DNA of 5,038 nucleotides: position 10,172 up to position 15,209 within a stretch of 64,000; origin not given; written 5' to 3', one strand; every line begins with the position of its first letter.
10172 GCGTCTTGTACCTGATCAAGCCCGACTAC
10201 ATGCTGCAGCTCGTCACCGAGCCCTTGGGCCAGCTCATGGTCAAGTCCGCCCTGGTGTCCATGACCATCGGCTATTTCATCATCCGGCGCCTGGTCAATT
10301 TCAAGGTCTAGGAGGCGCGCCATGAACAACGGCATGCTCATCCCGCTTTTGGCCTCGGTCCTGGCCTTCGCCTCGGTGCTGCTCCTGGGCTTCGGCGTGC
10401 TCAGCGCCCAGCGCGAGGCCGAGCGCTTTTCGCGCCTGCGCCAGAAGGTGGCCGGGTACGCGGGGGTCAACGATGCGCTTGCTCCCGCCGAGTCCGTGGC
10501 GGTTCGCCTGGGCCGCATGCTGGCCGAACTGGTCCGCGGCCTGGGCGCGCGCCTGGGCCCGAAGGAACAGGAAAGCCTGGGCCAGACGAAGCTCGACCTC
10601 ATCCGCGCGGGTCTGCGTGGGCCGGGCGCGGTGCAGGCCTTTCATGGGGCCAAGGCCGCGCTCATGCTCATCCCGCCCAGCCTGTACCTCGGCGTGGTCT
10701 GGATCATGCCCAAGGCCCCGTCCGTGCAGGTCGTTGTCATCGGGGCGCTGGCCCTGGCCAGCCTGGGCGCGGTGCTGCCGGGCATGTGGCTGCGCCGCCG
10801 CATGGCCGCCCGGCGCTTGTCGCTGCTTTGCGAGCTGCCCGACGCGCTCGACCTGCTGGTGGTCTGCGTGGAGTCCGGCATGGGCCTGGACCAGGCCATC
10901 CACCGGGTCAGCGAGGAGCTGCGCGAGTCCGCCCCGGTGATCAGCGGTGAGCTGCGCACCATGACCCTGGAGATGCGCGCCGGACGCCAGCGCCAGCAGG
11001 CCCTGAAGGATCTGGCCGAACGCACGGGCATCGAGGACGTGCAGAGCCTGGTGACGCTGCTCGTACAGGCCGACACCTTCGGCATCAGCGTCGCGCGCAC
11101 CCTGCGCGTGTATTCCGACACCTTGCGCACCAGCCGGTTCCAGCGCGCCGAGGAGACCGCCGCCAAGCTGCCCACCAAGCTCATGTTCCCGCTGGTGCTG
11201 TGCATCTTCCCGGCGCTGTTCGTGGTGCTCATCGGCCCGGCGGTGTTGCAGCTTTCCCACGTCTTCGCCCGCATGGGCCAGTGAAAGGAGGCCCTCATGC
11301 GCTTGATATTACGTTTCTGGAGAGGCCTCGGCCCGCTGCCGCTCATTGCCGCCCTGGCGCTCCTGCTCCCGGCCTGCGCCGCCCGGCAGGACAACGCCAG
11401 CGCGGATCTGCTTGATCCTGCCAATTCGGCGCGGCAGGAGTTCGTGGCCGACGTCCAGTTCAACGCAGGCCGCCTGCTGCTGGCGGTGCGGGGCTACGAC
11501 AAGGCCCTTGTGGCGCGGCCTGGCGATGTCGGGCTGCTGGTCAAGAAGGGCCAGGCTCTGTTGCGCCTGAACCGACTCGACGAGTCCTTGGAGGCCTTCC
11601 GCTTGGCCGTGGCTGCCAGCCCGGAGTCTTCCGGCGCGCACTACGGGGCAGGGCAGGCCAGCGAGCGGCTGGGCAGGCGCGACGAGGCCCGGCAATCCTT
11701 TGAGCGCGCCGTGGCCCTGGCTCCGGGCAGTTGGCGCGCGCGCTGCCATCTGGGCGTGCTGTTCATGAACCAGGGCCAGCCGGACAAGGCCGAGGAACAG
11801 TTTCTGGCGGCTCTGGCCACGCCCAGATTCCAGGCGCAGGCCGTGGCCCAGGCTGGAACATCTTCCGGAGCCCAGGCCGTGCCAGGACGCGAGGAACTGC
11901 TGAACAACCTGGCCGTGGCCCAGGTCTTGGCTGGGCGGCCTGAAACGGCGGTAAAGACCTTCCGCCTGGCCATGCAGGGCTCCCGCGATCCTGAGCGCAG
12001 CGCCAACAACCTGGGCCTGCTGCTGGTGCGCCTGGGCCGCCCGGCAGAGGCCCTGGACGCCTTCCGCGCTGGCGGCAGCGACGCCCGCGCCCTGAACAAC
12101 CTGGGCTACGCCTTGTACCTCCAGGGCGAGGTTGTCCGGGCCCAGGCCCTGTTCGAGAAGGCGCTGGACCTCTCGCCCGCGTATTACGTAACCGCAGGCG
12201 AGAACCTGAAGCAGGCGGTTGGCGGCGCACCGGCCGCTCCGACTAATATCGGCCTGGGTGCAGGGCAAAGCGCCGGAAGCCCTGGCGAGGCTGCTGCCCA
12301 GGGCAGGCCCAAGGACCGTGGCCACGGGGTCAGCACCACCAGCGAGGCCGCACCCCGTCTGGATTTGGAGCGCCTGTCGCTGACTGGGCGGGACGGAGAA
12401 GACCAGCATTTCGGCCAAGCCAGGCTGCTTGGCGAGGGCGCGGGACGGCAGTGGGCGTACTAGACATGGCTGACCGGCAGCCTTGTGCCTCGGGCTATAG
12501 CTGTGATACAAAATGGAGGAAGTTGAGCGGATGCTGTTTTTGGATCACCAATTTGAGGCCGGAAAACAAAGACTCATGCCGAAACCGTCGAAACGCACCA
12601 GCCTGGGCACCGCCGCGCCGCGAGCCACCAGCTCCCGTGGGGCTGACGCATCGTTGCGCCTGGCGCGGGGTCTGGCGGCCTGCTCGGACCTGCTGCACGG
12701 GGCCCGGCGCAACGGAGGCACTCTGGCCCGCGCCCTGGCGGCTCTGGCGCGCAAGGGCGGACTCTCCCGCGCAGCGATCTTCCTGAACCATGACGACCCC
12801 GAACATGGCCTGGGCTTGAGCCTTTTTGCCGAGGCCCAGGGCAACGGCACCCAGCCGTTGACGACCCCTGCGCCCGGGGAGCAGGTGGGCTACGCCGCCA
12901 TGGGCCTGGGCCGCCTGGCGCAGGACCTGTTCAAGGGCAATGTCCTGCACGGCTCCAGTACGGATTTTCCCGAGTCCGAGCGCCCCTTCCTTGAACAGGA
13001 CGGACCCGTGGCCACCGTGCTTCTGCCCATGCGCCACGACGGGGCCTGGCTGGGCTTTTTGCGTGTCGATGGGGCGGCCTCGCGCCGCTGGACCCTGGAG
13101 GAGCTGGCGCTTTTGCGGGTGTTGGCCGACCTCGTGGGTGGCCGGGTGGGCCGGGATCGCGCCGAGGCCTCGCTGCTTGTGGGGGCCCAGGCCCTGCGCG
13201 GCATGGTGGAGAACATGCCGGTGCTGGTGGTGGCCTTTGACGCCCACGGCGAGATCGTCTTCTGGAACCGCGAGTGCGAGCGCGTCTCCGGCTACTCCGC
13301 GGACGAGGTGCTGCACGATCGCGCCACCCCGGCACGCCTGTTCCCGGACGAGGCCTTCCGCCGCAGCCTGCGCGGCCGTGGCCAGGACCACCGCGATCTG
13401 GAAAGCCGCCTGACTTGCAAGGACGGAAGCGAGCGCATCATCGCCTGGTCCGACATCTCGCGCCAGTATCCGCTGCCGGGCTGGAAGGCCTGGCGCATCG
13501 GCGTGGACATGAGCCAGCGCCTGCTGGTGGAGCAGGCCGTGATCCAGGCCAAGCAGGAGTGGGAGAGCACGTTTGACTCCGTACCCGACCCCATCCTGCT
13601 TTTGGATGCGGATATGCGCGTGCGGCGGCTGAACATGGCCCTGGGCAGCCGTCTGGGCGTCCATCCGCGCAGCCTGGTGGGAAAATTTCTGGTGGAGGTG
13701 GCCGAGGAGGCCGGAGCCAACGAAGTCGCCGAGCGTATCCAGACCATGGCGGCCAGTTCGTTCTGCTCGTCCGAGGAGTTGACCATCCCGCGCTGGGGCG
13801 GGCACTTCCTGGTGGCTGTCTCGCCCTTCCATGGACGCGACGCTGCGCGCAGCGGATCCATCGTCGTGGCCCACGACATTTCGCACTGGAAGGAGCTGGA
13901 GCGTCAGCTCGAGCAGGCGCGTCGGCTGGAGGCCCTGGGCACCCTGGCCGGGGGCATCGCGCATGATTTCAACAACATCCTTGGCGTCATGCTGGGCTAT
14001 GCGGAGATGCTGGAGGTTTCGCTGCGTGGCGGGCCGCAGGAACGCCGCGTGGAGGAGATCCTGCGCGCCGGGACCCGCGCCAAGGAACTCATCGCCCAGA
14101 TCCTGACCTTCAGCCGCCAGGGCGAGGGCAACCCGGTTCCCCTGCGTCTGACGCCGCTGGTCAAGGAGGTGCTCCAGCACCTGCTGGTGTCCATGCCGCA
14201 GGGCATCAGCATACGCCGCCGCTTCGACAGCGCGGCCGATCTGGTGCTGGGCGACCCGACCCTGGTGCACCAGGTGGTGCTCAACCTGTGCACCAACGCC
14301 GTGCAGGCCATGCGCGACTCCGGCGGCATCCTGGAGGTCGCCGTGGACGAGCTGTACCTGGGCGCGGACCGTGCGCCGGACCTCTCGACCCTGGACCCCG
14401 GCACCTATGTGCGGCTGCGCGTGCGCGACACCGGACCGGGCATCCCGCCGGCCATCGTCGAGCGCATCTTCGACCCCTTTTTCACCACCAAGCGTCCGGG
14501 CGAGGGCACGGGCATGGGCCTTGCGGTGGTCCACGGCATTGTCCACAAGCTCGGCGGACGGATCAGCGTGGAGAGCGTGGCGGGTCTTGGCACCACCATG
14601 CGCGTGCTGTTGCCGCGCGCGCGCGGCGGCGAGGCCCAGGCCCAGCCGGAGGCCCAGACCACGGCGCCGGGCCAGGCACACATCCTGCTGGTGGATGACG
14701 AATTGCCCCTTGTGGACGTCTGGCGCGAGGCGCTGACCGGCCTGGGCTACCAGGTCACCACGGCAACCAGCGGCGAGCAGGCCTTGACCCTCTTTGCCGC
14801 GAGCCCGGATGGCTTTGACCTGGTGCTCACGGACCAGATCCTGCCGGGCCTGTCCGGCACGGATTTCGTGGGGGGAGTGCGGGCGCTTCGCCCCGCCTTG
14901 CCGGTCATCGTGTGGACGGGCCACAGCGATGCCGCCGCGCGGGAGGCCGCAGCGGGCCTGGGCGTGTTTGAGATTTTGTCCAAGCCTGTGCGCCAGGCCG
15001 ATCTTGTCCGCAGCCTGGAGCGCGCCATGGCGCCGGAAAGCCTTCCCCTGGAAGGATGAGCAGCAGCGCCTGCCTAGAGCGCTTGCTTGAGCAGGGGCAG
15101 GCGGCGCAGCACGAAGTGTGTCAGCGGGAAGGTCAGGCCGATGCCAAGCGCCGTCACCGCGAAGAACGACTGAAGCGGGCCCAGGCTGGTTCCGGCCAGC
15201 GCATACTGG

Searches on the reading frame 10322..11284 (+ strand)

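Call 44: search_protein_families(library=pfam, proteins=[window:10322-11284:+], max_evalue=0.00001)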
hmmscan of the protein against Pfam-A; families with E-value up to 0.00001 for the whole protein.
window:10322-11284:+ (320 aa): 1 family
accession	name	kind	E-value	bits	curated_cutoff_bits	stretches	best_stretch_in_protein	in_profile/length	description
PF00482.28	T2SSF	-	1.7e-18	67.2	25.2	1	176-304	2-124/125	Type II secretion system (T2SS), protein F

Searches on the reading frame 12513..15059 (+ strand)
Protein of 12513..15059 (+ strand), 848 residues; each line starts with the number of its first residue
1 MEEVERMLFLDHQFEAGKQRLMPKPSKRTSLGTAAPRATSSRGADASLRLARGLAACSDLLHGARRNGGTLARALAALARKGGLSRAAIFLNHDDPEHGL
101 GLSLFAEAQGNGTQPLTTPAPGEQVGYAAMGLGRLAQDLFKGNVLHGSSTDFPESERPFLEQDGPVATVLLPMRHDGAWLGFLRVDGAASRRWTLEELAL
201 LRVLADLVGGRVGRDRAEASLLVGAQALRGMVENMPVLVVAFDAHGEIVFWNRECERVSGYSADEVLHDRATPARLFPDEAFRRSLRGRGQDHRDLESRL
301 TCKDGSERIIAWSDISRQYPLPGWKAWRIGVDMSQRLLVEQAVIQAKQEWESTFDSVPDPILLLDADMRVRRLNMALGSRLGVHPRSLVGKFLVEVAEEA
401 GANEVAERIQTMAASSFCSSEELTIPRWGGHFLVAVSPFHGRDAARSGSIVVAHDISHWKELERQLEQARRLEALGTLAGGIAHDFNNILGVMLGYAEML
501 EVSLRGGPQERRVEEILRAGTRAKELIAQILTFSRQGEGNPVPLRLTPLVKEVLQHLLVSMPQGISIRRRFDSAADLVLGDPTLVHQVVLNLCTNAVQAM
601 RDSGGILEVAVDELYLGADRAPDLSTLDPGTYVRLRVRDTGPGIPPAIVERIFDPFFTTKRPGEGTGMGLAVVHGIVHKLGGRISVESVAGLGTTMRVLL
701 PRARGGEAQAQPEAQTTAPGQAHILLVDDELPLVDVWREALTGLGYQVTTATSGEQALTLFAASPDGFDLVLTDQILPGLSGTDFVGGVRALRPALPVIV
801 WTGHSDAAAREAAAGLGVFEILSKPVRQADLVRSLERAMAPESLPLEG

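Call 45: search_protein_families(library=pfam, proteins=[window:12513-15059:+], max_evalue=0.00001)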
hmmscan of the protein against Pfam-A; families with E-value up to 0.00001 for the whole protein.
window:12513-15059:+ (848 aa): 8 families
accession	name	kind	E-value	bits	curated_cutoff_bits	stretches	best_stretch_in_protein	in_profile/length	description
PF02518.31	HATPase_c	-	1.6e-25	90.1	26.4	1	580-703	1-110/111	Histidine kinase-, DNA gyrase B-, and HSP90-like ATPase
PF00072.30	Response_reg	-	1.4e-20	74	30.2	1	724-835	1-110/111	Response regulator receiver domain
PF08448.16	PAS_4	-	6.5e-16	59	23.1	1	354-457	1-106/110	PAS fold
PF00989.32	PAS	-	3.7e-14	53.1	22.6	1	228-269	3-44/113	PAS fold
PF00512.31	HisKA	-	1.7e-10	41.2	26.9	1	475-539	2-66/66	His Kinase A (phospho-acceptor) domain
PF13188.13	PAS_8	-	4.7e-10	39.4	21.8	0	228-274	3-49/65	PAS domain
PF01590.32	GAF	-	1.7e-08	35.5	22.4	1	70-210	5-131/133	GAF domain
PF13426.13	PAS_9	-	7.3e-07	29.9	27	0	243-308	8-75/103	PAS domain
